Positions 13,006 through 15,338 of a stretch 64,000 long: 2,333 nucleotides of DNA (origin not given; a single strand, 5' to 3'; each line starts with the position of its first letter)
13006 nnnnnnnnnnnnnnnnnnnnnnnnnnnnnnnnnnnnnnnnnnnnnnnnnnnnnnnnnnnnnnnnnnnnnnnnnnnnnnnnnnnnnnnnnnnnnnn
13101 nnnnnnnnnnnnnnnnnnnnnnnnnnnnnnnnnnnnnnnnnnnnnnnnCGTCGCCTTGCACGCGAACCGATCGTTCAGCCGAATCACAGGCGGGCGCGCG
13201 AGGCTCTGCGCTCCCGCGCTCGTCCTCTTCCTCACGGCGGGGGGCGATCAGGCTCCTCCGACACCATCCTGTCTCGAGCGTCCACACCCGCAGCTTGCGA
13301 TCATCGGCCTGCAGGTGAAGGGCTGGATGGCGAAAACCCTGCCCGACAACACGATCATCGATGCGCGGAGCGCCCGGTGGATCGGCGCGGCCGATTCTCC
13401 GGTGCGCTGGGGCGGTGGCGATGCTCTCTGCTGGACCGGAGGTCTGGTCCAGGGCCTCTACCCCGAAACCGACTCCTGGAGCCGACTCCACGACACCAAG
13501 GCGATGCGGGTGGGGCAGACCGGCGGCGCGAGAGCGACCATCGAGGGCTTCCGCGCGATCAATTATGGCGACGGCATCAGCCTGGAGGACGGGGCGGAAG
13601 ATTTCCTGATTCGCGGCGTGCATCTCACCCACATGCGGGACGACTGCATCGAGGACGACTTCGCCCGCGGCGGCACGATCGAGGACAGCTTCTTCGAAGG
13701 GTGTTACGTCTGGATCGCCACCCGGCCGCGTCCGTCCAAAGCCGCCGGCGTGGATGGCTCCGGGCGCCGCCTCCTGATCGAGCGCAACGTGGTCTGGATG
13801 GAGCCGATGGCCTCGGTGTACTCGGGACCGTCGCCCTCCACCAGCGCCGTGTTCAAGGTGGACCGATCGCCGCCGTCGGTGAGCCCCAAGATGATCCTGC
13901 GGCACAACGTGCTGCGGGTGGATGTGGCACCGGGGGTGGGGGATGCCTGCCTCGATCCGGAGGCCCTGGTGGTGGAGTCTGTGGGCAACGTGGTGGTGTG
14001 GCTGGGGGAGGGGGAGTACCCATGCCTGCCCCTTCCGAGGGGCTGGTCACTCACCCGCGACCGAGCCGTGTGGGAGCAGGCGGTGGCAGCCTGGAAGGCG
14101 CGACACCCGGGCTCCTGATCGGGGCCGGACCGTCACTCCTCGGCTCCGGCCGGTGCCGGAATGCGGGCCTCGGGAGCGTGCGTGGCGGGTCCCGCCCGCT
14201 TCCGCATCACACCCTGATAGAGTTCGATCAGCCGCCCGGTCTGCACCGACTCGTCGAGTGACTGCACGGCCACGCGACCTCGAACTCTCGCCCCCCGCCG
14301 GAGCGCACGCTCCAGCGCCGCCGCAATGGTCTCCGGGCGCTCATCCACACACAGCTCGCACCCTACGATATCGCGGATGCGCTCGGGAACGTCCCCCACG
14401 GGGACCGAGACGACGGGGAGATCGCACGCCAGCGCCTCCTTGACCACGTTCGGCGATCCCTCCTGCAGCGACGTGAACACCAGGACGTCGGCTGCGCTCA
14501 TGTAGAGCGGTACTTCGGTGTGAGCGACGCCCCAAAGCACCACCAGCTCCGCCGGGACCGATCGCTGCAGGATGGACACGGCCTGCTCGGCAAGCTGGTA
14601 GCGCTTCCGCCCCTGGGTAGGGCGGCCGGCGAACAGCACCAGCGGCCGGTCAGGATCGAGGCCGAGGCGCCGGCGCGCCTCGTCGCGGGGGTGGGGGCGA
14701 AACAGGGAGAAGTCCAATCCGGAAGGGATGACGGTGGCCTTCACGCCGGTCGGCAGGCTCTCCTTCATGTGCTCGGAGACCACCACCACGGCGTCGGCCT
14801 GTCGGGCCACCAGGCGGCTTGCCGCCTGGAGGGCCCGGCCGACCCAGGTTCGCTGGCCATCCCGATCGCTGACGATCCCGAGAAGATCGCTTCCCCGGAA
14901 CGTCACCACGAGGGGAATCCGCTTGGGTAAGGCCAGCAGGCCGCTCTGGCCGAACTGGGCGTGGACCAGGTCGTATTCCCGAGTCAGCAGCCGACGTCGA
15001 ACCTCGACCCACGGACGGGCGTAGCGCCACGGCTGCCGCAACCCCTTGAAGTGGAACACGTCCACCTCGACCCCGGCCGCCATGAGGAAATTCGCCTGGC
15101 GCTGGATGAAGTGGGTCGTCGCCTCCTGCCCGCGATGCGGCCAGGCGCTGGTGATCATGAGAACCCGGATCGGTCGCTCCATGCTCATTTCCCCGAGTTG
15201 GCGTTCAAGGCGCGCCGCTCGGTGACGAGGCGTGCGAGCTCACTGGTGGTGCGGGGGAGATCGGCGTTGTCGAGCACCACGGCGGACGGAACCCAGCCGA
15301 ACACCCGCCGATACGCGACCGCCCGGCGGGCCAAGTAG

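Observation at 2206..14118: Five-gene mosaic locus of secreted (lipo)proteins built by shuffling phosphoesterase, Ig-like, beta-helix and two unassigned modules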

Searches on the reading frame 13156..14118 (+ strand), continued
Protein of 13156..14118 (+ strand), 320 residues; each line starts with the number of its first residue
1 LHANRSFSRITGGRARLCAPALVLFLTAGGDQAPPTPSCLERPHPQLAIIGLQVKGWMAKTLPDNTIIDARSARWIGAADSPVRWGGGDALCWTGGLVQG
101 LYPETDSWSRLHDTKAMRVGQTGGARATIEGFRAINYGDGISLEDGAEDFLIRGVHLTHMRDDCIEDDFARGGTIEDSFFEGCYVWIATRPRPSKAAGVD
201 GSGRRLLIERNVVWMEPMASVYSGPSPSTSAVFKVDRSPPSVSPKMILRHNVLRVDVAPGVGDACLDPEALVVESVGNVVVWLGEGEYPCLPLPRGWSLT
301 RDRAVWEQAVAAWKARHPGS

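Call 71: search_solved_structures(query=A1, max_evalue=10)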
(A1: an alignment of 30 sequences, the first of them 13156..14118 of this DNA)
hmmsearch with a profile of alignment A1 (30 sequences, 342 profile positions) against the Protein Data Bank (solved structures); distinct sequences matched with E-value up to 10: 1.
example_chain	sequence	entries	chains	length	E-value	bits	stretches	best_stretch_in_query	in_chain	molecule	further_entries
9sim_A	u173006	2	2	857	0.21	13.9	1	103-151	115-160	Tail spike protein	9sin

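Call 74: search_protein_representatives(alignment_id=A1)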
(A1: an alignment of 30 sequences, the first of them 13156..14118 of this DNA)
Query: 30 sequences, 342 profile positions. Proteins with E-value up to 0.001 (for the whole library): 1469; up to 1e-10: 1232; up to 1e-30: 702. The best 150 are listed.
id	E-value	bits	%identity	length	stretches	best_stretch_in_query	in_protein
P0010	1.4e-124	432.2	-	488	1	29-339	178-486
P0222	1.5e-123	428.7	-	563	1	40-332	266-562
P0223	6.4e-120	416.8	-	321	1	42-331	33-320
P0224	1.0e-117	409.6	-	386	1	54-338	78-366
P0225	9.9e-117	406.3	-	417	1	42-332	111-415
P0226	1.4e-116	405.8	-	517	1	38-333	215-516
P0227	8.1e-115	400.0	-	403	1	55-339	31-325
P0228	1.5e-113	395.8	-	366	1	47-333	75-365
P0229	5.6e-113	394.0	-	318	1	52-333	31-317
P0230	3.7e-112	391.3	-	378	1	45-331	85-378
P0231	9.3e-112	390.0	-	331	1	53-339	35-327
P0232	1.1e-111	389.7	-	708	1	51-332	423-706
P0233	1.6e-111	389.2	-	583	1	40-332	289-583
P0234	1.8e-111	389.0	-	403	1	53-332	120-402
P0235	2.1e-111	388.8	-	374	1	45-331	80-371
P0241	2.4e-107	375.5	-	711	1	55-332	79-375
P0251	8.5e-102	357.2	-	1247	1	40-339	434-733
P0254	9.6e-101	353.8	-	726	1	24-338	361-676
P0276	6.1e-95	334.7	-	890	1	17-339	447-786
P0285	4.5e-93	328.5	-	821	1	53-334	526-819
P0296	1.0e-90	320.8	-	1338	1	48-336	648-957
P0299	5.5e-90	318.4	-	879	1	55-333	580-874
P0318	8.4e-86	304.6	-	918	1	54-334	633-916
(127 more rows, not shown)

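Call 76: search_protein_families(library=pfam, proteins=[P0222, P0232, P0241, P0251, P0254, P0276, P0296, P0285, P0299, P0318], max_evalue=0.00001)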
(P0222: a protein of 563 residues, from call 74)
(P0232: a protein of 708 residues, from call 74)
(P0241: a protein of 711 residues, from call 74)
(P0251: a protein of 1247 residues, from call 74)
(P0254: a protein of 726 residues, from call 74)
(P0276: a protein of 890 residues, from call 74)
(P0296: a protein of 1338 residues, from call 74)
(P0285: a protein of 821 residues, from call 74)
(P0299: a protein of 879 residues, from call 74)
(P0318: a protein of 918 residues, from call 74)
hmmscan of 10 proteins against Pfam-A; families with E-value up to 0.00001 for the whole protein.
P0222 (563 aa): 3 families
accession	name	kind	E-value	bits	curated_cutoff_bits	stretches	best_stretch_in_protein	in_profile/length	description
PF17957.7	Big_7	-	4.2e-24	85.4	24.1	1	189-256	1-70/70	Bacterial Ig domain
PF19077.6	Big_13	-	2.9e-07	31.3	27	0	219-275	41-100/102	Bacterial Ig-like domain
PF16841.11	CBM60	-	4.2e-07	30.8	28.2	0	98-153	2-55/91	Ca-dependent carbohydrate-binding module xylan-binding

P0232 (708 aa): 0 families

P0241 (711 aa): 1 family
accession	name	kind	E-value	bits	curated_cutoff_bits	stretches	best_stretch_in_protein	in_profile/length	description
PF00149.33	Metallophos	-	4.5e-08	34.2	21.5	1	406-578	1-191/191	Calcineurin-like phosphoesterase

P0251 (1247 aa): 4 families
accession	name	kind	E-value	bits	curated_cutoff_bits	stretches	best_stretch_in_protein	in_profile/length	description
PF02369.22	Big_1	-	1.4e-42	144.2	34.9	3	271-361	3-92/93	Bacterial Ig-like domain (group 1)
PF09134.16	Invasin_D3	-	1.7e-38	131.5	33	3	831-927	2-98/98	Invasin, domain 3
PF17957.7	Big_7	-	3.1e-10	41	24.1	1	735-807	1-70/70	Bacterial Ig domain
PF02368.24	Big_2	-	4.9e-10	39.7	22.8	1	368-448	2-79/79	Bacterial Ig-like domain (group 2)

P0254 (726 aa): 1 family
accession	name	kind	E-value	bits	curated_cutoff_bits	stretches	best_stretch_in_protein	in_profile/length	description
PF02368.24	Big_2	-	4.6e-11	43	22.8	1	307-387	2-79/79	Bacterial Ig-like domain (group 2)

P0276 (890 aa): 3 families
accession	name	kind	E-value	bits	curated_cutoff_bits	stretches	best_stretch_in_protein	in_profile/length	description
PF02368.24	Big_2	-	1.9e-46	156.4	22.8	4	399-479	1-78/79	Bacterial Ig-like domain (group 2)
PF02369.22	Big_1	-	2.6e-11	43.9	34.9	0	402-482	3-80/93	Bacterial Ig-like domain (group 1)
PF17957.7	Big_7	-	9.2e-08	33.1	24.1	1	788-869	1-70/70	Bacterial Ig domain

P0296 (1338 aa): 9 families
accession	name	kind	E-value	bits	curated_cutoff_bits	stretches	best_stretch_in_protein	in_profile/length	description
PF17210.9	SdrD_B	-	7.5e-45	152.2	29.7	3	566-632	5-76/112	SdrD B-like domain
PF13620.12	CarboxypepD_reg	-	2.6e-33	114.7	32.3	4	1231-1300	2-78/82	Carboxypeptidase regulatory-like domain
PF13715.12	CarbopepD_reg_2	-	7.2e-21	74.5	32.2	1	1234-1297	4-69/88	CarboxypepD_reg-like domain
PF17802.7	SpaA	-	2.9e-19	69.4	23.1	0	277-326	32-82/91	Prealbumin-like fold domain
PF23193.1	NOMO_3rd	-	3.2e-08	34.1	27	0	1005-1026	61-82/120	NOMO third transthyretin-like domain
PF24025.1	Ig_DR_A0283-like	-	2.3e-06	28.3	27.1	0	1230-1280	8-63/102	DR_A0283-like, Ig-like domain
PF07495.19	Y_Y_Y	-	5e-06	26.8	26.6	0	280-320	21-61/65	Y_Y_Y domain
PF23623.1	GBD_IRG7_N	-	7.6e-06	26.5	27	0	1244-1290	46-89/95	IRG7 N-terminal galactose binding domain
PF00041.27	fn3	-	8.5e-06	26.3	25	0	1103-1177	16-83/84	Fibronectin type III domain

P0285 (821 aa): 1 family
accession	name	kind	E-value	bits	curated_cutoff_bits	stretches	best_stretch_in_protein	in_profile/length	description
PF24517.2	CBM96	-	1.1e-47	162.3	26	2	306-452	8-161/164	Carbohydrate-binding module family 96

P0299 (879 aa): 2 families
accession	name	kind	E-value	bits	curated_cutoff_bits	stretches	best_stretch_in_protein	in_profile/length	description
PF02333.21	Phytase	-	3.6e-14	53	21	1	165-319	191-356/375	Phytase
PF24517.2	CBM96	-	1.9e-09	38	26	1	410-525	40-159/164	Carbohydrate-binding module family 96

P0318 (918 aa): 2 families
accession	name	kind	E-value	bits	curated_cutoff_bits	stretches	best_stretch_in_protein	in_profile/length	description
PF00149.33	Metallophos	-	6.8e-17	63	21.5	1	108-290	1-191/191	Calcineurin-like phosphoesterase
PF24517.2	CBM96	-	3.9e-13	50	26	1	403-479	5-87/164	Carbohydrate-binding module family 96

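Call 80: search_protein_families(library=pfam, alignment_id=A3, max_evalue=0.00001)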
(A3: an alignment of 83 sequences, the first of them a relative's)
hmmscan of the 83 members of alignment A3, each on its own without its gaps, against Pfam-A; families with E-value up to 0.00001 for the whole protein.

A. member 1, P0010 (488 aa): 1 family
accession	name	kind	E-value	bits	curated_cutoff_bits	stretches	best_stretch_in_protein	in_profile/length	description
PF02368.24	Big_2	-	2e-15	56.9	22.8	1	111-192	1-79/79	Bacterial Ig-like domain (group 2)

B. families by the number of members that match (of 83 scanned): 32 families (the first 25 are shown)
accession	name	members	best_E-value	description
PF24517.2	CBM96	15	1.2e-48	Carbohydrate-binding module family 96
PF17957.7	Big_7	13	4.2e-24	Bacterial Ig domain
PF02368.24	Big_2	9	1.9e-46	Bacterial Ig-like domain (group 2)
PF02369.22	Big_1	5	7.5e-28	Bacterial Ig-like domain (group 1)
PF00801.26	PKD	4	8.1e-23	PKD domain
PF18911.6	PKD_4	3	1.2e-36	PKD domain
PF00149.33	Metallophos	3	6.8e-17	Calcineurin-like phosphoesterase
PF22352.2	K319L-like_PKD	3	8.2e-11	K319L-like, PKD domain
PF02333.21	Phytase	2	3.6e-14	Phytase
PF03160.20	Calx-beta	2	6.9e-12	Calx-beta domain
PF13946.11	DUF4214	2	7.4e-10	Domain of unknown function (DUF4214)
PF00526.23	Dicty_CTDC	2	1.2e-06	Dictyostelium (slime mold) repeat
PF01344.31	Kelch_1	1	5.4e-63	Kelch motif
PF05345.18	He_PIG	1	7.6e-40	Putative Ig domain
PF25210.1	Kelch_FKB95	1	1.2e-32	FKB95, Kelch-repeats domain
PF04185.19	Phosphoesterase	1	3.3e-24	Phosphoesterase family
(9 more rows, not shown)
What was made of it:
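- The rest are CBM96 (15) and Ig-like domains (call 80). Y is fused to classical phosphorus-scavenging enzymes: beta-propeller phytase and PF04185 phosphoesterase (calls 76, 80).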

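Call 90: find_related_loci(query=A5, collection=metagenome_contigs, flank=10000)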
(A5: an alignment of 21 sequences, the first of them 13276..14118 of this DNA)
Query A5 (280 aa) in metagenome_contigs; peptide patterns used: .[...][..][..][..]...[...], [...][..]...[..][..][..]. (x = any residue, [..] = any of these).
439 stretches matched a pattern; 356 encode a relative of the query (tblastn E <= 1e-3); the best 80 are kept; 80 distinct loci.
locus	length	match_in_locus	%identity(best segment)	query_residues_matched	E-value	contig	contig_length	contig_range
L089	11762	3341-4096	43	22-278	9e-65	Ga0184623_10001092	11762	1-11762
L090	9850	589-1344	43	22-278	2e-64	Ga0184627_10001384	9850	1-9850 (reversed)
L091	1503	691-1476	42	6-275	1e-66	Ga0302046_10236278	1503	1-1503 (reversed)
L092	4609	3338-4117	40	9-276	2e-63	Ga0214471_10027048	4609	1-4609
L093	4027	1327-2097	44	22-279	5e-62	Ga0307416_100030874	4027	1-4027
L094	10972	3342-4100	42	22-279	6e-62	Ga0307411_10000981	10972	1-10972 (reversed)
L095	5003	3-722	42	29-276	3e-60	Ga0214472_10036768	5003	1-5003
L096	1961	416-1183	42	15-278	6e-60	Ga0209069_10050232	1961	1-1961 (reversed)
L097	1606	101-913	39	1-277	2e-60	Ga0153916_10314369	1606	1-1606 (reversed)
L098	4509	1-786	42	7-276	3e-57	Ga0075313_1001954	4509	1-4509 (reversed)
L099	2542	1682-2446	42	20-277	6e-56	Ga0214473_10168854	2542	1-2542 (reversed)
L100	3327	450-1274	38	2-278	1e-54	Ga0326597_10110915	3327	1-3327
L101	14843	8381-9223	39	5-278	4e-54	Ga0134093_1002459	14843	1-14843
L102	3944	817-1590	38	18-277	3e-54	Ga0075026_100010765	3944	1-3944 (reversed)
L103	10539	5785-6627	39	5-278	4e-54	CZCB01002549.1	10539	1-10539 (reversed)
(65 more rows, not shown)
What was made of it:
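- Tried and rejected: It worked with the trimmed alignment A5 (call 90).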

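Call 98: search_protein_families(library=pfam, proteins=[L004:1554-6254:+, L084:4102-6270:+, L001:8287-9849:+], max_evalue=0.0001)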
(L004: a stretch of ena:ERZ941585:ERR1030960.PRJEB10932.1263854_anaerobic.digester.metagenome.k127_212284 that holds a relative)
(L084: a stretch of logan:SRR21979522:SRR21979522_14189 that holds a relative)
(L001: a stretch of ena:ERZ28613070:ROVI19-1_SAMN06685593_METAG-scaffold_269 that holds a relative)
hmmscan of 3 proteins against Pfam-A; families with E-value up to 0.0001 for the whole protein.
L004:1554-6254:+ (1566 aa): 3 families
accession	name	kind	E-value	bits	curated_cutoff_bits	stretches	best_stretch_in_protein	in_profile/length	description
PF24517.2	CBM96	-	5e-85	283.8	26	3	1122-1269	4-164/164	Carbohydrate-binding module family 96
PF06977.17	SdiA-regulated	-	2.1e-08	34.1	21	0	473-513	26-66/249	SdiA-regulated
PF01436.27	NHL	-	9.8e-06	25.8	20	0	418-438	3-20/28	NHL repeat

L084:4102-6270:+ (722 aa): 1 family
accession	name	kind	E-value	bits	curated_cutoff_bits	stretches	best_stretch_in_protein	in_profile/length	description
PF24517.2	CBM96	-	5.5e-64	215.4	26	2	43-189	2-163/164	Carbohydrate-binding module family 96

L001:8287-9849:+ (520 aa): 0 families

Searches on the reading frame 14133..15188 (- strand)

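Call 11: search_protein_families(library=pfam, proteins=[window:14133-15188:-], max_evalue=0.001)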
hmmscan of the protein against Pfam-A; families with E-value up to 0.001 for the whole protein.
window:14133-15188:- (351 aa): 4 families
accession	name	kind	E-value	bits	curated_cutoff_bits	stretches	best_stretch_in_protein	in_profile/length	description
PF13439.12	Glyco_transf_4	-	2.2e-16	60.8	28.5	1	6-160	19-168/170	Glycosyltransferase Family 4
PF13692.12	Glyco_trans_1_4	-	5.9e-15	56.2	27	1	214-297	59-141/142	Glycosyl transferases group 1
PF13579.12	Glyco_trans_4_4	-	2e-14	54.7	29.7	1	9-145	7-142/158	Glycosyl transferase 4-like domain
PF00534.26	Glycos_transf_1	-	4.4e-14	52.8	26.4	1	186-298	52-158/172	Glycosyl transferases group 1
